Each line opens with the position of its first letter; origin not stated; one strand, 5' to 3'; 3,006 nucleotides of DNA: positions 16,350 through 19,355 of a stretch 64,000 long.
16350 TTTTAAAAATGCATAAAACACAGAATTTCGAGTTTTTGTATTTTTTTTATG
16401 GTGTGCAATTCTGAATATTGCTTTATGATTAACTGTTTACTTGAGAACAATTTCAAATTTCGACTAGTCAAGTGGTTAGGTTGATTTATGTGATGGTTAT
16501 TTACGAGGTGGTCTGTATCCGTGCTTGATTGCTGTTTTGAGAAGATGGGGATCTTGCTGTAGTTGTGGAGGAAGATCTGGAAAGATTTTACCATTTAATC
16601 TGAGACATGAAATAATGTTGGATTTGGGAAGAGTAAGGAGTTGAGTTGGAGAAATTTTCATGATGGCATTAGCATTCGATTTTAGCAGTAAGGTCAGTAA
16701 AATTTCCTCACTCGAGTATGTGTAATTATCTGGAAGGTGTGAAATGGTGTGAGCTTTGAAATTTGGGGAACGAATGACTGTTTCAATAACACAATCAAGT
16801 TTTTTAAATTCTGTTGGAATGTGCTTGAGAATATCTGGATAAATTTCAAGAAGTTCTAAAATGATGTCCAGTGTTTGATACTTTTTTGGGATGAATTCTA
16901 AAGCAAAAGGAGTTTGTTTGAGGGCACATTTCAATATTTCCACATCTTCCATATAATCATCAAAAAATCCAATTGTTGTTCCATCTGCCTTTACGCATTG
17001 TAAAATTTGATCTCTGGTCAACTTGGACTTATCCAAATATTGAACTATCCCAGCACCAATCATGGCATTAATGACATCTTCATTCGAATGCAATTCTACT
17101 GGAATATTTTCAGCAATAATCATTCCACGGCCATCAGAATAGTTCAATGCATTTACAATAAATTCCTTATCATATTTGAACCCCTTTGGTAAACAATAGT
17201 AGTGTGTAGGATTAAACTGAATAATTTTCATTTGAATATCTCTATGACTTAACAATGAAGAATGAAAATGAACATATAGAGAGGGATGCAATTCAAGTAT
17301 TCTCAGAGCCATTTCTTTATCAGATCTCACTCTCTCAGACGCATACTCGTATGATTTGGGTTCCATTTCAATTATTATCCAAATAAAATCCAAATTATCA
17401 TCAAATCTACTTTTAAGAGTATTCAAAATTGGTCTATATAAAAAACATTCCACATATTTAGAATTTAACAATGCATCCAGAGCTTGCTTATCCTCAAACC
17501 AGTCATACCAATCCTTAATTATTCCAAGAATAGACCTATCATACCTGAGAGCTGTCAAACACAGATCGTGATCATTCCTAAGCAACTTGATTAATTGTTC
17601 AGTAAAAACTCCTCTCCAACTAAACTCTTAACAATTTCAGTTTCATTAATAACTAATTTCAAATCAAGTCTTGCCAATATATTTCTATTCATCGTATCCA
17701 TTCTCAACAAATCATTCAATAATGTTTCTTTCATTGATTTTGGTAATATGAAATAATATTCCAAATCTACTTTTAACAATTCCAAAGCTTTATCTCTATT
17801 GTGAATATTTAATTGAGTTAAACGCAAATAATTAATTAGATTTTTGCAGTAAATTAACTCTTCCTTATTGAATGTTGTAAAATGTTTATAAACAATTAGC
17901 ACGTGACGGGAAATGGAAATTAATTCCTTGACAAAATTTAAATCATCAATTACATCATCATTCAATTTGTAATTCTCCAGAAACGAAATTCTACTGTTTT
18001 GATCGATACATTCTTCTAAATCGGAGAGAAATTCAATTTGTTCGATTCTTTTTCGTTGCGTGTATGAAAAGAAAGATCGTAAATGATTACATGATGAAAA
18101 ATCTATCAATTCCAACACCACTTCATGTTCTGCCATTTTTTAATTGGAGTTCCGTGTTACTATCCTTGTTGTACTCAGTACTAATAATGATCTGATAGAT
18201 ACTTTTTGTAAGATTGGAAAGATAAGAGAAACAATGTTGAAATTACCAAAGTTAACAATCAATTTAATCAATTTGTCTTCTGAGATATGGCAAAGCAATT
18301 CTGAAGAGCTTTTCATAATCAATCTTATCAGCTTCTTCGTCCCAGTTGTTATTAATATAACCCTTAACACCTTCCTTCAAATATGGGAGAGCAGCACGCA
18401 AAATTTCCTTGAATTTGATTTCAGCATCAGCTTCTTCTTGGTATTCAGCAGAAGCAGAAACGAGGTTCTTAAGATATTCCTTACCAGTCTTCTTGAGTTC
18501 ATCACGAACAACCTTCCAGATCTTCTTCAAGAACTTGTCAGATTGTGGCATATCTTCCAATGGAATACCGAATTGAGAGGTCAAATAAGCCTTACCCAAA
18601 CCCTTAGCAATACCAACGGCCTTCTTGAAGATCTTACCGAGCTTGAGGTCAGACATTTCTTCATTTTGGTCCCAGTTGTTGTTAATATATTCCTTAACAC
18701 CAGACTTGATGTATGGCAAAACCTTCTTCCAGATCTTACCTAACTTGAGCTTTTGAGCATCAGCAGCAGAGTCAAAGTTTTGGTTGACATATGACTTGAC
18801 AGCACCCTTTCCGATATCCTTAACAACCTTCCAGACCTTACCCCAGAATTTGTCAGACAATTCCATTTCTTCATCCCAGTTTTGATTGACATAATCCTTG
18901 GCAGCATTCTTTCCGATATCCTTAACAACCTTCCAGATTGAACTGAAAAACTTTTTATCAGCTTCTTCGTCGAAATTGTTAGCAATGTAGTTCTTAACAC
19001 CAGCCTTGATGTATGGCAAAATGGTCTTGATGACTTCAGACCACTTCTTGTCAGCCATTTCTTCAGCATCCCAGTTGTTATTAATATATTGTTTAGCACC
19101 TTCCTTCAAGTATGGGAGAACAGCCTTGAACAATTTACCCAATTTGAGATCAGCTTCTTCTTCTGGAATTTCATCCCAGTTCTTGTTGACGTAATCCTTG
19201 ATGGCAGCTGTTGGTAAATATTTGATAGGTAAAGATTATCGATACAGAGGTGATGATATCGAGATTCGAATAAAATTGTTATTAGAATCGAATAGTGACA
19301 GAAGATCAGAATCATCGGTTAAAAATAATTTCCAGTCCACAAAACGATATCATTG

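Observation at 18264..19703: Secreted cationic Lys/Trp-rich tandem-repeat protein resembling a multi-peptide precursor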

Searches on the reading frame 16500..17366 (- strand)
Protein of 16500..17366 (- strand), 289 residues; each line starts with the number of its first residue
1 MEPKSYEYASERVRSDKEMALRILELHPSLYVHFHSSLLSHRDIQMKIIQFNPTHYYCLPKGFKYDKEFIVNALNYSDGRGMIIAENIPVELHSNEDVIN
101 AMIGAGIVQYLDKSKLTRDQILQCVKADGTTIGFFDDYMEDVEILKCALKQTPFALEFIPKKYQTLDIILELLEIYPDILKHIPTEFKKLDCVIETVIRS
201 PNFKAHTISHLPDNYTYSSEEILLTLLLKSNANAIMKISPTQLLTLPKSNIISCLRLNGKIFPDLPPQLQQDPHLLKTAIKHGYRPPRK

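Call 38: search_protein_families(library=pfam, proteins=[window:16500-17366:-], max_evalue=0.001)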
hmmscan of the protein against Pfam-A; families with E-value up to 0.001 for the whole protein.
window:16500-17366:- (289 aa): 1 family
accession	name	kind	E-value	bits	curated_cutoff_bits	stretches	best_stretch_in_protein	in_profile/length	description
PF13475.11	DUF4116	-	2.3e-30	104.3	24.9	3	118-163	2-48/49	Domain of unknown function (DUF4116)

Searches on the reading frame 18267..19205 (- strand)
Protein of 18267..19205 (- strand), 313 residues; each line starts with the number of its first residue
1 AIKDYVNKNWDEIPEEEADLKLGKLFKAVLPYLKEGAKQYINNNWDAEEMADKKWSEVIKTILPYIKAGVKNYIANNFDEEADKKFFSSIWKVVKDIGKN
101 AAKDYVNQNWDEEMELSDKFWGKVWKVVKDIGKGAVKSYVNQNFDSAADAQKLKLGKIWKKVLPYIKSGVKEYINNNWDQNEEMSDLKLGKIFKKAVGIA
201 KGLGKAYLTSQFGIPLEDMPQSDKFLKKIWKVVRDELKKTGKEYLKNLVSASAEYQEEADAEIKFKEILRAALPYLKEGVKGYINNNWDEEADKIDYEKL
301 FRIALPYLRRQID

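Call 25: search_protein_representatives(alignment_id=A2)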
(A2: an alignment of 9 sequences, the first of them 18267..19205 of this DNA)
Query: 9 sequences, 363 profile positions. Proteins with E-value up to 0.001 (for the whole library): 25; up to 1e-10: 15; up to 1e-30: 10. The best 25 are listed.
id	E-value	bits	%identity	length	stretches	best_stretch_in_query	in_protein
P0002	8.5e-163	558.1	-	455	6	26-187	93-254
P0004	9.9e-151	518.5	-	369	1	1-346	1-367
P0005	1.9e-142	491.2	-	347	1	1-359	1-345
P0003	3.1e-131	454.3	-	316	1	62-360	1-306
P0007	2.7e-86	306.4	-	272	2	228-360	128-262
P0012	6.7e-60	219.6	-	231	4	151-186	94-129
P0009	6.8e-55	203.1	-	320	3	223-358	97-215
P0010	1.0e-48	182.8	-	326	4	211-358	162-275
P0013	7.0e-32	127.4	-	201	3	267-357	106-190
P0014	4.4e-31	124.8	-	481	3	3-113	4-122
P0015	6.5e-30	121.0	-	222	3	215-258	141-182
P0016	3.2e-22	95.6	-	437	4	116-259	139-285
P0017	7.7e-13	64.8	-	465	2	28-85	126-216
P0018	1.2e-11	60.8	-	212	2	225-258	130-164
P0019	1.3e-11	60.7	-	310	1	1-163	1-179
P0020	2.6e-10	56.4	-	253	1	307-358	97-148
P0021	1.2e-09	54.3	-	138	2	218-258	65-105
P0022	1.1e-07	47.8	-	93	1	194-261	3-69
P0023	1.3e-06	44.3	-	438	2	214-261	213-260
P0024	1.1e-05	41.2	-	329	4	226-281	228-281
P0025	8.3e-05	38.3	-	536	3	148-337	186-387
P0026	1.8e-04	37.2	-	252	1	210-259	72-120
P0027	3.8e-04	36.2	-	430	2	184-337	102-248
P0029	8.8e-04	35.0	-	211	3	233-276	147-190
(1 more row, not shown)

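Call 27: search_protein_families(library=pfam, proteins=[P0016, P0020, P0026, P0014, P0018, P0025, P0027], max_evalue=0.01)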
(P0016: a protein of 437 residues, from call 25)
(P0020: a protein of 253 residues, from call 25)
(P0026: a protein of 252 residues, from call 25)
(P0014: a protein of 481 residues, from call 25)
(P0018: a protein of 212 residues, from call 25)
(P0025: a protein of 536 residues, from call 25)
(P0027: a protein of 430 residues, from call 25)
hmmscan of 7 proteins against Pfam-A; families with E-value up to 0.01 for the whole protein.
P0016 (437 aa): 3 families
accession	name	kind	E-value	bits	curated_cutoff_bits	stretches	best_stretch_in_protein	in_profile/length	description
PF00877.26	NLPC_P60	-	1.6e-13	51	23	1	347-431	11-103/105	NlpC/P60 family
PF05382.19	Amidase_5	-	0.00012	22.4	21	1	331-391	9-78/142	Bacteriophage peptidoglycan hydrolase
PF16691.10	DUF5062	-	0.0037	17.8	27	0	79-128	10-56/83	Domain of unknown function (DUF5062)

P0020 (253 aa): 1 family
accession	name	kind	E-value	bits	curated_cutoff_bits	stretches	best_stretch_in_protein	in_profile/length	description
PF00877.26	NLPC_P60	-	1e-13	51.6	23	1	164-240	12-93/105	NlpC/P60 family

P0026 (252 aa): 0 families

P0014 (481 aa): 0 families

P0018 (212 aa): 1 family
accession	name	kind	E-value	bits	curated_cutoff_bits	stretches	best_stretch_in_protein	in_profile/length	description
PF02822.19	Antistasin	-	1.4e-05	26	21.2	1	185-211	1-26/26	Antistasin family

P0025 (536 aa): 0 families

P0027 (430 aa): 1 family
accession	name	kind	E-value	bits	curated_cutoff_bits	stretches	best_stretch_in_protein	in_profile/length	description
PF18829.7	Importin_rep_6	-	0.0064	17.2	23.9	0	109-155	36-82/110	Importin repeat 6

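Call 28: predict_structure(alignment_id=A2)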
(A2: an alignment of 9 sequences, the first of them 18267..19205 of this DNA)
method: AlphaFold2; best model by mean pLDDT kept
length: 313 residues; sequences in the alignment: 9
mean_pLDDT: 34.8   pTM: 0.21
mean pLDDT of the five models: 34.8, 34.1, 33.9, 33.4, 33.0
residues with pLDDT >= 90: 0; 70-90: 0; 50-70: 1; < 50: 312
segments of 3 or more residues with pLDDT < 50: 1-234, 236-313
pLDDT, mean of each block of 10 residues (from residue 1): 37 31 40 41 38 39 40 37 34 35 30 32 38 30 27 31 32 32 30 37 39 34 42 43 33 26 31 31 32 36 40 33
secondary structure, 60 per line:
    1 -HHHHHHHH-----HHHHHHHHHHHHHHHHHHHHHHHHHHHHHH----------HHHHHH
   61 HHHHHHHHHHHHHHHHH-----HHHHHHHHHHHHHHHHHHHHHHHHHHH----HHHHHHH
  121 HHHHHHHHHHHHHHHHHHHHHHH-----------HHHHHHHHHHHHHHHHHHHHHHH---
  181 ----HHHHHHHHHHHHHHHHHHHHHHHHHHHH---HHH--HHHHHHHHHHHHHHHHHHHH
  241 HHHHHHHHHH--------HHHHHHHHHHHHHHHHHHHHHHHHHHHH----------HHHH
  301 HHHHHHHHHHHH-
elements in order: H2-9 H15-44 H55-77 H83-109 H114-143 H155-177 H185-212 H221-250 H259-286 H297-312

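Call 51: list_cluster_members(proteins=[P0012, P0013, P0014, P0015, P0016, P0018, P0021, P0024, P0025, P0027])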
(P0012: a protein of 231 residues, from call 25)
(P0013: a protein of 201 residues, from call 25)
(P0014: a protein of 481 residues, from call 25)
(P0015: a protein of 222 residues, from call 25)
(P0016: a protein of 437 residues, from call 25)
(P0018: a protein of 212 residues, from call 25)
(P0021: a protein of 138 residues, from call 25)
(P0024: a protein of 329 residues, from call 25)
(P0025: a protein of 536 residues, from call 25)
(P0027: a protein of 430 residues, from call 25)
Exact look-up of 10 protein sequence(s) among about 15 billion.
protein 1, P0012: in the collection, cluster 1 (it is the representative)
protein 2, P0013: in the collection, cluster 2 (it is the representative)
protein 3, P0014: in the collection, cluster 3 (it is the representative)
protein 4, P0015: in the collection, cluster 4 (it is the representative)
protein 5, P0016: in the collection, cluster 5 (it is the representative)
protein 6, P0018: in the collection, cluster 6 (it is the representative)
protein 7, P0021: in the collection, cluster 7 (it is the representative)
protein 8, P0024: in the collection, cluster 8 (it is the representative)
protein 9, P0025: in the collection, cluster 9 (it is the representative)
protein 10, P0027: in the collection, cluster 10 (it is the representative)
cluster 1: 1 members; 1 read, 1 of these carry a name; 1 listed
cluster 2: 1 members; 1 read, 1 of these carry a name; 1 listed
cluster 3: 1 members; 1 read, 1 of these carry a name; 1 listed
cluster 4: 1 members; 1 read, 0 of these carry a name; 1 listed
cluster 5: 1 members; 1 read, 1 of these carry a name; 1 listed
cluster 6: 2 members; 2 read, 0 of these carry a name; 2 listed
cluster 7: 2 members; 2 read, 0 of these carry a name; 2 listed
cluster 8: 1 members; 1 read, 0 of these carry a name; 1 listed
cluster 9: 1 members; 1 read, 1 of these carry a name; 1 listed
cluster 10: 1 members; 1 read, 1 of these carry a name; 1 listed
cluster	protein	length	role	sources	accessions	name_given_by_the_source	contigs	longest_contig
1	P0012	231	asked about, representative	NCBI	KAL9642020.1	hypothetical protein ABK040_004073 [Willaertia magna]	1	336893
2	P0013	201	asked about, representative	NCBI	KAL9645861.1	hypothetical protein ABK040_003591 [Willaertia magna]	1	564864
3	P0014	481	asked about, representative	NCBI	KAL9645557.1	hypothetical protein ABK040_000620 [Willaertia magna]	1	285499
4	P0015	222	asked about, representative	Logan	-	-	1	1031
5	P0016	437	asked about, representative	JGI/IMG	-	cell wall-associated NlpC family hydrolase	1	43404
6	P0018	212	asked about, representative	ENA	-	-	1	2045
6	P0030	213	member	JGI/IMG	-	-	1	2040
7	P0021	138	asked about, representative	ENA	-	-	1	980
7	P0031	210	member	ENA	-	-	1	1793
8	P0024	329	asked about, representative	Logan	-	-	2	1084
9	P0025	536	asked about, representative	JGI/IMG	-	transcriptional regulator CtsR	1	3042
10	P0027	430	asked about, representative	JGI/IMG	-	transcriptional regulator CtsR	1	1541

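Call 52: find_encoding_contigs(protein=P0016, flank=10000, max_places=2)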
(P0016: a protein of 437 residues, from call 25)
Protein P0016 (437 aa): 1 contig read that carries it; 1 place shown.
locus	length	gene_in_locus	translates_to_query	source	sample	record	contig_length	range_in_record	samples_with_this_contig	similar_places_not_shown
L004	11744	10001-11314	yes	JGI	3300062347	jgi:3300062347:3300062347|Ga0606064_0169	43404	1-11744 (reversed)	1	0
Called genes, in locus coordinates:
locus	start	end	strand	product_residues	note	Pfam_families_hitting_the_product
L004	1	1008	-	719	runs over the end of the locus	PF14844:PH_BEACH (weak), PF02138:Beach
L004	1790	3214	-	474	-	-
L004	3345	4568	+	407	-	PF12146:Hydrolase_4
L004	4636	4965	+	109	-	PF06127:Mpo1-like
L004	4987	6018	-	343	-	-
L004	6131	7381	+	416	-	-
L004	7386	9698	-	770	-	PF03105:SPX, PF03124:EXS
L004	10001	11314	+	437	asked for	PF00877:NLPC_P60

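Call 53: find_homologous_proteins(query=L004:7386-9698:-, max_evalue=1e-20)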
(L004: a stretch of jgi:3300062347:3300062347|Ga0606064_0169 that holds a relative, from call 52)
Query L004:7386-9698:- (770 aa): 431 proteins with E <= 1e-20 among 8000 candidates; the best 120 are listed.
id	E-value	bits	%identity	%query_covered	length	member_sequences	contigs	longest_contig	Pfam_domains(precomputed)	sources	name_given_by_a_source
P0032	0.0e+0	1774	100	100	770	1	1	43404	PF03105.25,PF03124.21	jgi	jgi:hypothetical protein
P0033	5.8e-235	800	57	77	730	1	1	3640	PF03105.25,PF03124.21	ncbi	-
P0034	8.3e-228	777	51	91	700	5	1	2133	PF03105.25,PF03124.21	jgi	-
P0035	6.9e-227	774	50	94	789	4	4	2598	PF03105.25,PF03124.21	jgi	jgi:hypothetical protein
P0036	8.9e-170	585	31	94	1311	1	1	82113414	PF03105.25,PF03124.21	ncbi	ncbi:solute carrier family 53 member 1-like [Cochliomyia hominivorax]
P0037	1.4e-165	571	41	80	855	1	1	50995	PF03105.25,PF03124.21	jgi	jgi:hypothetical protein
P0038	1.7e-164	567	42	79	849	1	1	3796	PF03105.25,PF03124.21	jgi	jgi:hypothetical protein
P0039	2.9e-156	540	41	77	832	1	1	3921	PF03105.25,PF03124.21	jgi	jgi:hypothetical protein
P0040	5.2e-149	516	42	76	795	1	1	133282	PF03105.25,PF03124.21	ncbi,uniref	ncbi:hypothetical protein AKO1_012592 [Acrasis kona]|uniref:Xenotropic and polytropic retrovirus rec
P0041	1.8e-141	491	38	90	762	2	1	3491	PF03105.25,PF03124.21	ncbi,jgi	jgi:hypothetical protein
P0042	3.5e-139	484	39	87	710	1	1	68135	PF03105.25,PF03124.21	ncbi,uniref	ncbi:hypothetical protein AKO1_009462 [Acrasis kona]|uniref:Uncharacterized protein n=1 Tax=Acrasis 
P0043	9.6e-127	442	40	78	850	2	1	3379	PF03105.25,PF03124.21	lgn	-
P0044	2.4e-124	435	40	77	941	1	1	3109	PF03105.25,PF03124.21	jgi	-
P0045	4.5e-123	430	34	91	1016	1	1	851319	PF03105.25,PF03124.21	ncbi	ncbi:hypothetical protein ABK040_001451 [Willaertia magna]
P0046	1.5e-122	429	35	91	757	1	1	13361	PF03105.25,PF03124.21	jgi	jgi:hypothetical protein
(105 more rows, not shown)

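Call 55: search_solved_structures(query=A2, max_evalue=1)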
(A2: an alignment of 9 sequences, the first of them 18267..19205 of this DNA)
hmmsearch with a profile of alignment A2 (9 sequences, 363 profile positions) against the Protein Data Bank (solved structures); distinct sequences matched with E-value up to 1: 7.
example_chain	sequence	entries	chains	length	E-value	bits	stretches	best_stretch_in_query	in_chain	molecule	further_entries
8t56_C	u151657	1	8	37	0.15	14.5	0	35-56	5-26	NSPr peptide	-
9jm7_B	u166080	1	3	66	0.17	14.3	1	129-176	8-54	LRD-2V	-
1yns_A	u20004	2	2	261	0.18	14.2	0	96-120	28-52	E-1 enzyme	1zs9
9k1s_C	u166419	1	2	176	0.35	13.2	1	315-346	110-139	Isoform 4 of Gasdermin-B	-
6udg_A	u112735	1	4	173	0.37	13.1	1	67-134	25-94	Thiol peroxidase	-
8gtk_A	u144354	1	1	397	0.79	12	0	305-346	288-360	GSDMB isoform-1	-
2ls9_A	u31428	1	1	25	1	11.7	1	230-249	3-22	Pleurocidin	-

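Call 63: list_cluster_members(proteins=[P0002, P0003, P0011, P0020, P0022, P0026, P0029, P0017, P0019, P0023])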
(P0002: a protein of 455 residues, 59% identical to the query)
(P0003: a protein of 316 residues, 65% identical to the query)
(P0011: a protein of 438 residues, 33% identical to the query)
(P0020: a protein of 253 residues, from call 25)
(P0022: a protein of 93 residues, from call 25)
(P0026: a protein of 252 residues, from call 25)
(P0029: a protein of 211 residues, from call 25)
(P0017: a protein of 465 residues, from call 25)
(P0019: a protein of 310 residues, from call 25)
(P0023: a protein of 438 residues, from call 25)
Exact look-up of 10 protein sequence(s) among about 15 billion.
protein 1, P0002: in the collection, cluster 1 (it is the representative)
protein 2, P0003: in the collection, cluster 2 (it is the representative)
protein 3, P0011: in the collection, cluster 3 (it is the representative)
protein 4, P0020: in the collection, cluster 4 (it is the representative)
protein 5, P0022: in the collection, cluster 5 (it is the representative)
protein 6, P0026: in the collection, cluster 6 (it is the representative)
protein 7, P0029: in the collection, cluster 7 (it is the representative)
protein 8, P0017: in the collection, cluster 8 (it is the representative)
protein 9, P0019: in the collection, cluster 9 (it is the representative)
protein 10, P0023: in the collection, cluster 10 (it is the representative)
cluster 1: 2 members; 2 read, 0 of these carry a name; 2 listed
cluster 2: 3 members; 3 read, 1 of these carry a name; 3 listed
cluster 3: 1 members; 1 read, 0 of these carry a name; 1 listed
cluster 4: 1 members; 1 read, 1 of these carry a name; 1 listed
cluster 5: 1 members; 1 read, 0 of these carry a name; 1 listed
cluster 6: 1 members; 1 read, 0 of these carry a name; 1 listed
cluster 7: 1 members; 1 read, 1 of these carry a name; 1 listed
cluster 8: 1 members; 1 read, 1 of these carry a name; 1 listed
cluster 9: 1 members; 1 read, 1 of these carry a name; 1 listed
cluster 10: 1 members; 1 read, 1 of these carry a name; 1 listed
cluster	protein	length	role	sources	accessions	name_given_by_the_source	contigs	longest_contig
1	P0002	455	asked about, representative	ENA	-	-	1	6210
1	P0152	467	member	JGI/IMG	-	-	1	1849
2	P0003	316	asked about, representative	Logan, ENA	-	-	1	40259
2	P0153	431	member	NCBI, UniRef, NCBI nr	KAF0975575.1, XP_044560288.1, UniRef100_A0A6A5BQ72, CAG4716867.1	hypothetical protein FDP41_005569 [Naegleria fowleri] | Uncharacterized protein n=1 Tax=Naegleria fowleri TaxID=5763 RepID=A0A6A5BQ72_NAEFO | uncharacterized protein FDP41_005569 [Naegleria fowleri]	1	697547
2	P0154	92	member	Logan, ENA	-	-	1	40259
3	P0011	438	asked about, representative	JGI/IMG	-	-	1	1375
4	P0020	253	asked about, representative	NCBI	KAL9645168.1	hypothetical protein ABK040_002371 [Willaertia magna]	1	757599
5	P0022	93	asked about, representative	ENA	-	-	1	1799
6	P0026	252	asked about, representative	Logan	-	-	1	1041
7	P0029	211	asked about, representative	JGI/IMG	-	hypothetical protein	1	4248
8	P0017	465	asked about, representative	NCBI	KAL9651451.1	hypothetical protein ABK040_001398 [Willaertia magna]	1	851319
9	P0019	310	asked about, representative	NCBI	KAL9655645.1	hypothetical protein ABK040_002308 [Willaertia magna]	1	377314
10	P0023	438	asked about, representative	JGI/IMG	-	hypothetical protein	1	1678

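Call 68: search_protein_families(library=pfam, proteins=[P0029, P0024, P0021, P0012, P0015], max_evalue=1)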
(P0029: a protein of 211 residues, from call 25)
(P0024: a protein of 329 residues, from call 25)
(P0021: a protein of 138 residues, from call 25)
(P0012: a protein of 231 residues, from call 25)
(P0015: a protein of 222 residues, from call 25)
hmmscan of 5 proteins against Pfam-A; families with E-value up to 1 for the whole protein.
P0029 (211 aa): 1 family
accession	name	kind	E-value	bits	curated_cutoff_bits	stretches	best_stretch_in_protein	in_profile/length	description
PF04947.19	Pox_VLTF3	-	0.071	13.3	25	1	36-152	12-112/168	Poxvirus Late Transcription Factor VLTF3 like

P0024 (329 aa): 13 families
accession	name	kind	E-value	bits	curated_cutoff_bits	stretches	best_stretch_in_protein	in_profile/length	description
PF22798.2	DUF5817_CT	-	0.00079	19.7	29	0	206-228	12-34/54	DUF5817, C-terminal domain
PF02817.22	E3_binding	-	0.0017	19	23.7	0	280-294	6-20/36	e3 binding domain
PF14437.12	MafB19-deam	-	0.0062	16.9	27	1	164-273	20-102/142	MafB19-like deaminase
PF19807.5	DUF6290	-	0.0097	16.5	27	0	204-225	8-29/72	Family of unknown function (DUF6290)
PF19891.5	DUF6364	-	0.018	15.9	27.3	0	272-294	8-30/70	Family of unknown function (DUF6364)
PF15936.10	DUF4749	-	0.032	15.4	28.7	0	256-286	10-40/93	Domain of unknown function (DUF4749)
PF25023.1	TEN_YD-shell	-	0.034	12.6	50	1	54-137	517-598/909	Teneurin YD-shell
PF09952.14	AbiEi_2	-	0.05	14.4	21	0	235-274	56-95/143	Transcriptional regulator, AbiEi antitoxin, Type IV TA system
PF00140.25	Sigma70_r1_2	-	0.078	13.4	22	1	130-155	1-25/34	Sigma-70 factor, region 1.2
PF10686.14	YAcAr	-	0.098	12.9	28.2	0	280-303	44-65/66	YspA, cpYpsA-related SLOG family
PF08102.16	Antimicrobial_7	-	0.11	13.2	25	2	262-289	12-40/43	Scorpion antimicrobial peptide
PF01863.23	YgjP-like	-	0.14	12.6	26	1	203-300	40-139/207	YgjP-like, metallopeptidase domain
PF10723.15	RepB-RCR_reg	-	0.26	11.7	21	0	203-238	3-37/81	Replication regulatory protein RepB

P0021 (138 aa): 9 families
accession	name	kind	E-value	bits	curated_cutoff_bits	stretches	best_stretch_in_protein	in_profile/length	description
PF20769.2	YPEB_N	-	0.0016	18.8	27.3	1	80-132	44-96/136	YpeB N-terminal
PF19726.4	DUF6218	-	0.043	13.9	26.8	1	4-86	46-125/229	Family of unknown function (DUF6218)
PF25796.1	BREX_BrxC_4th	-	0.057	13.4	27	1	26-100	77-155/173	BREX ATP-binding protein BrxC 4th domain with six-stranded beta sheet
PF22659.2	YycE-like_C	-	0.095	13.2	27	1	77-110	18-51/55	YycE-like C-terminal domain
PF00587.30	tRNA-synt_2b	-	0.13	12.7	29.3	1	9-83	79-154/179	tRNA synthetase class II core domain (G, H, P, S and T)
PF10593.14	Z1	-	0.14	12.1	25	1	7-88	62-132/228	Z1 domain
PF10496.14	Syntaxin-18_N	-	0.28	11.9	30.6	0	9-36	42-69/87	SNARE-complex protein Syntaxin-18 N-terminus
PF04420.19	CHD5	-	0.31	11.3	29.3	1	35-90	55-109/159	CHD5-like protein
PF19111.5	DUF5798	-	0.95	10.2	27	0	4-67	4-65/89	Family of unknown function (DUF5798)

P0012 (231 aa): 1 family
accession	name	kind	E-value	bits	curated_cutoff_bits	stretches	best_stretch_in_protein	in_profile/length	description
PF24296.1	SrfA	-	0.026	15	27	0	94-106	57-69/73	SrfA protein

P0015 (222 aa): 1 family
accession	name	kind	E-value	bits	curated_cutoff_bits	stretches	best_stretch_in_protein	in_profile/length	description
PF06926.16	Rep_Org_C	-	0.2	12.4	27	0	88-107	39-58/95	Putative replisome organiser protein C-terminus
